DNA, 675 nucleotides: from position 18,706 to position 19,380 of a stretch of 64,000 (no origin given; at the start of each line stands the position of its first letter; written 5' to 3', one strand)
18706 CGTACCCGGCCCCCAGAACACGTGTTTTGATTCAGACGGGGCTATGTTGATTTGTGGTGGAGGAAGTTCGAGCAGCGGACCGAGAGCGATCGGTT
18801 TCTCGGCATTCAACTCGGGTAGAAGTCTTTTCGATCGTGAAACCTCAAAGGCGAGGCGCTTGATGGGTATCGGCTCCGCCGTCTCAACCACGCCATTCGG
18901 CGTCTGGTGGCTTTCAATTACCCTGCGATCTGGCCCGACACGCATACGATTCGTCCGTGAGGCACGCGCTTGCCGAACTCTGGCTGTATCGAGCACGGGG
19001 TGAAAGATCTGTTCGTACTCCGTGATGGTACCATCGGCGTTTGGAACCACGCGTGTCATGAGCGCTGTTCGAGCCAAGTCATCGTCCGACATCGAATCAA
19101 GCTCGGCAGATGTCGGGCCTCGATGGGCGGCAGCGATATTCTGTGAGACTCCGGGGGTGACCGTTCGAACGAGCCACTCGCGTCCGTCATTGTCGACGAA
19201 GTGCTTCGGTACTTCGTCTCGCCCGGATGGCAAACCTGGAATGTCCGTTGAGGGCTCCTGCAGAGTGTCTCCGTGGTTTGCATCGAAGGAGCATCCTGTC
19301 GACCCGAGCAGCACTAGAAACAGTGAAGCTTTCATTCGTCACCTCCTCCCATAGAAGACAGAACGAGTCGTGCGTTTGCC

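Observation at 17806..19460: Low-GC island carrying a secreted trypsin-like protease, likely horizontal acquisition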

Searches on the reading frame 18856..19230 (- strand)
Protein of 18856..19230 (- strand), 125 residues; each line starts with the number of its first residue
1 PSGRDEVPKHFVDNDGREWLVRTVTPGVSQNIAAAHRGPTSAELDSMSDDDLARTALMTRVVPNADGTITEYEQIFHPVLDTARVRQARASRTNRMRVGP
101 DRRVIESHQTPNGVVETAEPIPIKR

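Call 46: search_solved_structures(query=A3, max_evalue=10)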
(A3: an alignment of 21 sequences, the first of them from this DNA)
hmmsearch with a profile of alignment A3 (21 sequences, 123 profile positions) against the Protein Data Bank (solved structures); distinct sequences matched with E-value up to 10: 1.
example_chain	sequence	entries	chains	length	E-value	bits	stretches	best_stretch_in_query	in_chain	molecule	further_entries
1yrz_A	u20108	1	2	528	0.72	13.5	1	10-27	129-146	xylan beta-1,4-xylosidase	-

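Call 47: search_protein_families(library=pfam, alignment_id=A3, max_evalue=1)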
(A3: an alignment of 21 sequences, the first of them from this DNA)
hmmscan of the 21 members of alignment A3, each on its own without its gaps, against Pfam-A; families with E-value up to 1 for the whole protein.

A. member 1, seq(125 aa): 0 families

B. families by the number of members that match (of 21 scanned): 5 families
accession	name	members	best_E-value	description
PF05354.17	Phage_attach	1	0.0075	Phage Head-Tail Attachment protein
PF11730.13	DUF3297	1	0.056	Protein of unknown function (DUF3297)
PF09524.15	Phg_2220_C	1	0.073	Conserved phage C-terminus (Phg_2220_C)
PF03020.21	LEM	1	0.12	LEM domain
PF18756.6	Nmad4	1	0.13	Nucleotide modification associated domain 4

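Call 53: predict_structure(alignment_id=A3)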
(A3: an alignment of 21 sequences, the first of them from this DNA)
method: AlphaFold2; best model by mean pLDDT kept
length: 125 residues; sequences in the alignment: 21
mean_pLDDT: 81.3   pTM: 0.61
mean pLDDT of the five models: 81.3, 79.7, 79.4, 78.5, 77.5
residues with pLDDT >= 90: 71; 70-90: 16; 50-70: 31; < 50: 7
segments of 3 or more residues with pLDDT < 50: 1-3
pLDDT, mean of each block of 10 residues (from residue 1): 66 95 81 86 96 95 94 95 95 73 52 55 64
secondary structure, 60 per line:
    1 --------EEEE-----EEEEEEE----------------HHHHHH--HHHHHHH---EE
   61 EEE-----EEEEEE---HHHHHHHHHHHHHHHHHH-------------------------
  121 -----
elements in order: E9-12 E18-24 H41-46 H49-55 E59-63 E69-74 H78-95

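Call 83: fold_search(model_id=the predicted structure, library=viral)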
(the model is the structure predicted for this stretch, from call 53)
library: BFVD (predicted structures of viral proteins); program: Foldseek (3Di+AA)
matches with E <= 10: 946; with E <= 0.001: 0
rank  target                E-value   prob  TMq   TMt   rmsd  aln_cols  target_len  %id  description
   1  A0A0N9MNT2            1.7e-02  0.99  0.29  0.49   7.9        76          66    8  (no name in the UniProt tables at hand)
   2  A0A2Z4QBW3            1.1e-01  0.57  0.31  0.25  15.4       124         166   13  Uncharacterized protein [Streptomyces phage Yosif]
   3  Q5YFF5                1.5e-01  0.33  0.22  0.16  16.9       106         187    8  Uncharacterized protein [Singapore grouper iridovirus]
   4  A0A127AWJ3            1.6e-01  0.60  0.23  0.08  10.4        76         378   12  Uncharacterized protein [Bacillus phage SP-15]
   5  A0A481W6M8            1.8e-01  0.51  0.22  0.27   7.7        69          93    9  Uncharacterized protein [Pseudomonas phage Psa21]
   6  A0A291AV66            2.1e-01  0.14  0.18  0.18  12.4       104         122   18  Uncharacterized protein [Streptomyces phage BeardedLady]
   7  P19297                2.2e-01  0.23  0.23  0.09  12.0       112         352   15  Uncharacterized 38.6 kDa protein [Thermoproteus tenax virus 1 (strain KRA1)]
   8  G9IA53                2.5e-01  0.28  0.26  0.05  19.4       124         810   14  (no name in the UniProt tables at hand)
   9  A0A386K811            2.5e-01  0.16  0.20  0.21  14.8       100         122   15  (no name in the UniProt tables at hand)
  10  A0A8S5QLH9            2.6e-01  0.47  0.26  0.18   7.7        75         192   11  Intron-encoded DNA endonuclease I-AniI [CrAss-like virus sp. ctYsL76]
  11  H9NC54                3.2e-01  0.23  0.25  0.19  11.7        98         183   11  (no name in the UniProt tables at hand)
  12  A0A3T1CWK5            3.2e-01  0.20  0.21  0.16  16.6       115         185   14  Uncharacterized protein [Acanthamoeba castellanii medusavirus J1]
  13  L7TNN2                3.2e-01  0.10  0.15  0.16  13.6       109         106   13  (no name in the UniProt tables at hand)
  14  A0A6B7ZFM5            3.2e-01  0.06  0.15  0.08  24.9       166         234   13  Uncharacterized protein [Klebsiella phage N1M2]
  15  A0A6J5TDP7            3.4e-01  0.15  0.21  0.23  13.2        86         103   14  Uncharacterized protein [uncultured Caudovirales phage]
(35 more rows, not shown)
